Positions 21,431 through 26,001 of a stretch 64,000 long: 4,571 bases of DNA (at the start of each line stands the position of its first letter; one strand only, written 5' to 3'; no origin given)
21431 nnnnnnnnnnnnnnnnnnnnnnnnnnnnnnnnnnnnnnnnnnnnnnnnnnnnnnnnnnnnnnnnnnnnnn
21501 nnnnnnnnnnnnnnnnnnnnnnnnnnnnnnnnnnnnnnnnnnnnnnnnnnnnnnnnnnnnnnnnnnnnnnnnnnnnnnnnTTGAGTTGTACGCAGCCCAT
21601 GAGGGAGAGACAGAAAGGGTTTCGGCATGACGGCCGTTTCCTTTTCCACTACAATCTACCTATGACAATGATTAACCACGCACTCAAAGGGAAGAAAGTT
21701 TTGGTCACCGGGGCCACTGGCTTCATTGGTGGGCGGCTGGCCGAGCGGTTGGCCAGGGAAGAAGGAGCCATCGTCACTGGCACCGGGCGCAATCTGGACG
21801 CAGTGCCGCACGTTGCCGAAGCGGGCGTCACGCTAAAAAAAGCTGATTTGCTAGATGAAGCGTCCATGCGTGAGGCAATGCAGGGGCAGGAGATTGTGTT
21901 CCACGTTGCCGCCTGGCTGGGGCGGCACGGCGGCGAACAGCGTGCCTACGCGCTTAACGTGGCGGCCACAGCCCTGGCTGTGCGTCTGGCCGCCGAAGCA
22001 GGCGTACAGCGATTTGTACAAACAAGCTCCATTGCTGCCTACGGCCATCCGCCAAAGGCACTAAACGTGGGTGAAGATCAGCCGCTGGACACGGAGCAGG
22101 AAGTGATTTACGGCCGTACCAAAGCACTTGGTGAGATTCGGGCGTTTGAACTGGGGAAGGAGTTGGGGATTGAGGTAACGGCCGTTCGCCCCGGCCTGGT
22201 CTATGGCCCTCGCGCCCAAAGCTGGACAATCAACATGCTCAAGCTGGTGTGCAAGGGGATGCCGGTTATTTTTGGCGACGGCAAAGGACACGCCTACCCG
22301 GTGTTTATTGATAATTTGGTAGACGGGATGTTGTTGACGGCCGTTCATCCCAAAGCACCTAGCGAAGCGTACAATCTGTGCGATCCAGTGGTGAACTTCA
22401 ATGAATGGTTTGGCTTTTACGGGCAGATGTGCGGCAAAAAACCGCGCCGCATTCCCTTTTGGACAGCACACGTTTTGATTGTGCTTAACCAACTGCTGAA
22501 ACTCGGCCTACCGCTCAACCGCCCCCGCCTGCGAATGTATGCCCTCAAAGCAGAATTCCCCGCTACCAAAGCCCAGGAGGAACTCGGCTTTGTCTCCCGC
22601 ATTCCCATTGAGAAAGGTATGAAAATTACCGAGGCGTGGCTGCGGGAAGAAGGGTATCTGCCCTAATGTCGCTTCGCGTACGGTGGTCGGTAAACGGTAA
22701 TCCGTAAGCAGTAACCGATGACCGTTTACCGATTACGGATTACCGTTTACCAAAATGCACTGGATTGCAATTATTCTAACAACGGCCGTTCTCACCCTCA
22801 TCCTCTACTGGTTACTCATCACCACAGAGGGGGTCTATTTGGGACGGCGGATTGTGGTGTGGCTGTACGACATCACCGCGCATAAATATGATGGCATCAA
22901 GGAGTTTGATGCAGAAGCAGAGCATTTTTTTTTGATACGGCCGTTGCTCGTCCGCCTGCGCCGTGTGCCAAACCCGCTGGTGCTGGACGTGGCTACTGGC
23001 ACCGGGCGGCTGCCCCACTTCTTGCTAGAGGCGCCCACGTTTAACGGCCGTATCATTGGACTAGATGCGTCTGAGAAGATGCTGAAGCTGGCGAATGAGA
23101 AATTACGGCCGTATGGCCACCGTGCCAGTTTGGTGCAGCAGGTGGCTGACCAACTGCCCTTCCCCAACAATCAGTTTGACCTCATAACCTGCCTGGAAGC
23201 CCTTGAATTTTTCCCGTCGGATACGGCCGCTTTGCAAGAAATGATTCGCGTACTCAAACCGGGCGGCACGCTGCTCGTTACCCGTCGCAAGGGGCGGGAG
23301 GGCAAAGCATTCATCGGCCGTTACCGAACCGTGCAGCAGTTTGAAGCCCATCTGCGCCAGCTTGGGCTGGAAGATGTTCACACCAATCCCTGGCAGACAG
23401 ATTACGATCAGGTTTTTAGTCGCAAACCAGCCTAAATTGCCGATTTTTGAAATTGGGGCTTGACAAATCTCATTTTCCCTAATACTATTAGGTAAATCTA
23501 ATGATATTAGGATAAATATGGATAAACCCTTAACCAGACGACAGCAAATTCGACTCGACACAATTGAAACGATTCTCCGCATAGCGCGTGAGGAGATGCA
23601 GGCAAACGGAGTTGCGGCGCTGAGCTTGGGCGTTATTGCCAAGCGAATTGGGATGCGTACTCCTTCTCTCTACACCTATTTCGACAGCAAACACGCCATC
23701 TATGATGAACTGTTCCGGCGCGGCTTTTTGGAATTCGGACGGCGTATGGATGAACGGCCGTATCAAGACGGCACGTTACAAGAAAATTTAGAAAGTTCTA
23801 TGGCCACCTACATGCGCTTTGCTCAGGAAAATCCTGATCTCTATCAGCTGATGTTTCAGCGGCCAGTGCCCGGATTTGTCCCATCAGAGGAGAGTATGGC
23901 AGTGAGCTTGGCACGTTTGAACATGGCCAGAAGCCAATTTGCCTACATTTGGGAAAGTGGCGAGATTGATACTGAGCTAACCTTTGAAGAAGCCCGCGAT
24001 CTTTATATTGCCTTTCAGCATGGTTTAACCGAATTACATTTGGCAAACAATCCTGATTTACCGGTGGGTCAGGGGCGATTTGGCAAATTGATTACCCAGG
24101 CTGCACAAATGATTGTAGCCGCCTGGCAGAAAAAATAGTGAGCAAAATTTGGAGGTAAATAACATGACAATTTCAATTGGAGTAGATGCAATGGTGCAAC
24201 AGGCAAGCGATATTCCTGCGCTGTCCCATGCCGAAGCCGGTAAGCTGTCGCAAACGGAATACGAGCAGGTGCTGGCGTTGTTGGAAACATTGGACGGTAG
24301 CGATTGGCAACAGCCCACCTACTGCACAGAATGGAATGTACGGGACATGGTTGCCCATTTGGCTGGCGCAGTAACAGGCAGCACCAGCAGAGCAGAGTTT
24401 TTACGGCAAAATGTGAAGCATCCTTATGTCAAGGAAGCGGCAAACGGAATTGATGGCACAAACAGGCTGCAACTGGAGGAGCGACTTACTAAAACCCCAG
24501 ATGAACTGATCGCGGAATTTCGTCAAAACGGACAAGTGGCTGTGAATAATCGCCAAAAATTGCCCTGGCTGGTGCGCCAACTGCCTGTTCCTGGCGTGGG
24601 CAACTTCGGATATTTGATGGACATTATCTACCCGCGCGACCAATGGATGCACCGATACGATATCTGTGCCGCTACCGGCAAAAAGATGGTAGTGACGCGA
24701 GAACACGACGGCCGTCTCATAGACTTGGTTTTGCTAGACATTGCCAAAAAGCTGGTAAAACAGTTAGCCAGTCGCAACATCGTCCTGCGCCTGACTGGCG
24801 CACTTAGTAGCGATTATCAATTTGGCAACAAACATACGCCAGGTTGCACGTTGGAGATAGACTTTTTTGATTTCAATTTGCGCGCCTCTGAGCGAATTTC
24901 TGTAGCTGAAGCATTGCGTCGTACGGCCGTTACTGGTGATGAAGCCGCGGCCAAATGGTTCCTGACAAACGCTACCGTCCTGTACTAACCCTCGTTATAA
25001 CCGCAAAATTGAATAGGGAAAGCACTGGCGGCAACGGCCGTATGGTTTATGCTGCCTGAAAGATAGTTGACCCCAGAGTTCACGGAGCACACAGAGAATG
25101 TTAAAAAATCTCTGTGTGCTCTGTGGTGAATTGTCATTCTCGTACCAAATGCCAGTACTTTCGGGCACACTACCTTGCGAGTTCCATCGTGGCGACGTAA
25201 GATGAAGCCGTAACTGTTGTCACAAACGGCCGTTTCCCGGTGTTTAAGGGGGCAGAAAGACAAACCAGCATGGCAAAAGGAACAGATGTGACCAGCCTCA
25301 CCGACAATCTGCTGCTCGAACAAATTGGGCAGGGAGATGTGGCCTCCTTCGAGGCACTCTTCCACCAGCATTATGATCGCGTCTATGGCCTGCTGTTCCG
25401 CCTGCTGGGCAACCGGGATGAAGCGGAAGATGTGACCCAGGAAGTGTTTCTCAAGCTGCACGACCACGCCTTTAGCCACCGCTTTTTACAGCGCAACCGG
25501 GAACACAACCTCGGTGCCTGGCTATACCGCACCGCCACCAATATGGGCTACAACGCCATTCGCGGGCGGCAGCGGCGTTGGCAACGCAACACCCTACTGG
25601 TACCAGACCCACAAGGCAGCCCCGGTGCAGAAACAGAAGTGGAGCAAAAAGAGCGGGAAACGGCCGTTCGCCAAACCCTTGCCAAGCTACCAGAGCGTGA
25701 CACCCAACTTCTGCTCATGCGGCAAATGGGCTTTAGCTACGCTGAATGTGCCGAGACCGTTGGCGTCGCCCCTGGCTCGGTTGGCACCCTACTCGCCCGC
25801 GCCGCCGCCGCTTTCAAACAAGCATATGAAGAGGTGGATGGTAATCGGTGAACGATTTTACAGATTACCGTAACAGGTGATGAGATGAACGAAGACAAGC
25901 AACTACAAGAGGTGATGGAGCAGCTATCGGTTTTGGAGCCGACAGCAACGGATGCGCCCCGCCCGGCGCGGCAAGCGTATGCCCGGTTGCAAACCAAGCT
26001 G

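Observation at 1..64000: Hyper-abundant octamer palindrome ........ saturates genes and spacers (a HIP1-like element with a different sequence)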

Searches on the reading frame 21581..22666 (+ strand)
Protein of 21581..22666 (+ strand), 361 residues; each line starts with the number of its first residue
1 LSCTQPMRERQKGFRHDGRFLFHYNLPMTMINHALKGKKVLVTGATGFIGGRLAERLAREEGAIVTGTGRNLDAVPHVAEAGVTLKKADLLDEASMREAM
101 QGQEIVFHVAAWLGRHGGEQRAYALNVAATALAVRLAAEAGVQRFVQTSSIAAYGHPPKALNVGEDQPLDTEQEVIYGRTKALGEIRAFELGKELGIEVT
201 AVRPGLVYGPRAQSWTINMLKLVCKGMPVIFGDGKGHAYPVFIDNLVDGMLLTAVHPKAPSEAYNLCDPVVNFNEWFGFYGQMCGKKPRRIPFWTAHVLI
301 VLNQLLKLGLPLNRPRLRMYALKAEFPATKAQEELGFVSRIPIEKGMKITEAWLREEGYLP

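Call 61: search_protein_families(library=pfam, proteins=[window:21581-22666:+], max_evalue=0.00001)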
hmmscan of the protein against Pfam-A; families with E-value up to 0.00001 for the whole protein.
window:21581-22666:+ (361 aa): 8 families
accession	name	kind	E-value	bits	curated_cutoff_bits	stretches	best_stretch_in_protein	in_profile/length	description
PF01370.27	Epimerase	-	8e-30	104.4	20.9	1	40-267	1-240/240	NAD dependent epimerase/dehydratase family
PF01073.25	3Beta_HSD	-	6.9e-19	68.4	22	1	41-256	1-231/280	3-beta hydroxysteroid dehydrogenase/isomerase family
PF13460.12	NAD_binding_10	-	7.7e-19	68.7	27.2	1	44-206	1-145/184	NAD(P)H-binding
PF07993.18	NAD_binding_4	-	1.4e-14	54.3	20.1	1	91-232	77-231/258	Male sterility protein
PF05368.20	NmrA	-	2.6e-12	47.4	27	1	38-149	3-106/298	NmrA-like family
PF16363.11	GDP_Man_Dehyd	-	9.4e-12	45.5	27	1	41-213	1-189/332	GDP-mannose 4,6 dehydratase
PF04321.23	RmlD_sub_bind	-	2.1e-11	43.9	27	1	39-226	2-170/287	RmlD substrate binding domain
PF02719.21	Polysacc_synt_2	-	2.7e-06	27.2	20.2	0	40-150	1-128/293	Polysaccharide biosynthesis protein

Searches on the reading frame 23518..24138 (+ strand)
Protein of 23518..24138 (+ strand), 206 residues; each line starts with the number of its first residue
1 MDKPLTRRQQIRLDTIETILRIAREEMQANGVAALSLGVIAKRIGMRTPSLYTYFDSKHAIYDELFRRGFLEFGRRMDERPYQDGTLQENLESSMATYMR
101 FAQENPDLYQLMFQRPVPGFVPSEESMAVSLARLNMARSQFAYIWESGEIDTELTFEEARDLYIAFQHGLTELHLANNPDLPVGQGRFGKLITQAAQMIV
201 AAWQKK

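Call 61: search_protein_families(library=pfam, proteins=[window:23518-24138:+], max_evalue=0.00001)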
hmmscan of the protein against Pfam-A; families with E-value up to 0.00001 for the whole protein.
window:23518-24138:+ (206 aa): 2 families
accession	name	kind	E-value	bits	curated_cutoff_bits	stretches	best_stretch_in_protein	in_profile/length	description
PF00440.29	TetR_N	-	1.1e-09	38.4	24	1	19-65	1-47/47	Bacterial regulatory proteins, tetR family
PF13305.11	TetR_C_33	-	1.3e-06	29.4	26.8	1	95-179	5-86/103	Tetracyclin repressor-like, C-terminal domain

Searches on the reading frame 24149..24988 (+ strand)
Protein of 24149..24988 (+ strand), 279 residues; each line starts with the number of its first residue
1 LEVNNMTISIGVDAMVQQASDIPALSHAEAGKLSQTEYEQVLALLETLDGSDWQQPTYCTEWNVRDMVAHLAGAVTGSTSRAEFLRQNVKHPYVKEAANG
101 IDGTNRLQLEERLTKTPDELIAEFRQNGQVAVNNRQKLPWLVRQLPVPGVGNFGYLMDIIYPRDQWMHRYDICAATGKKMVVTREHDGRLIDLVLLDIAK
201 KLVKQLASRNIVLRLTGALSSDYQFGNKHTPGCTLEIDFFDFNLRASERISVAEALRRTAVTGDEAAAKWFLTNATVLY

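Call 61: search_protein_families(library=pfam, proteins=[window:24149-24988:+], max_evalue=0.00001)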
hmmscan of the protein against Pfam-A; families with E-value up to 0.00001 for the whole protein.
window:24149-24988:+ (279 aa): 1 family
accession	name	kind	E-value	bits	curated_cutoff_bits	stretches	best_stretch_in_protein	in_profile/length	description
PF11716.13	MDMPI_N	-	1.8e-14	55.1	24.2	1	37-172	4-139/140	Mycothiol maleylpyruvate isomerase N-terminal domain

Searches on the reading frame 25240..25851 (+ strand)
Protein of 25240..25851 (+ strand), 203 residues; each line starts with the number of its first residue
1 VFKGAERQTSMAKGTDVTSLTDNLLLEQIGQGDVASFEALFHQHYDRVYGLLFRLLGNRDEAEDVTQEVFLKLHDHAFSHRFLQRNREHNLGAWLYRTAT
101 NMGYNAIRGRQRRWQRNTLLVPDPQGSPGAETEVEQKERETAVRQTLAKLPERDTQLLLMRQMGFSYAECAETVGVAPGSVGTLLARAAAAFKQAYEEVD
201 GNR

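Call 61: search_protein_families(library=pfam, proteins=[window:25240-25851:+], max_evalue=0.00001)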
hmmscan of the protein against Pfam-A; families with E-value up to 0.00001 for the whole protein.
window:25240-25851:+ (203 aa): 2 families
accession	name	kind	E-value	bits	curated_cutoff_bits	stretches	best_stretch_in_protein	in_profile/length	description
PF04542.20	Sigma70_r2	-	4.4e-14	52.5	24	1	40-113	1-71/71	Sigma-70 region 2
PF08281.18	Sigma70_r4_2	-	2.1e-10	40.5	25.7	1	142-189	3-51/54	Sigma-70, region 4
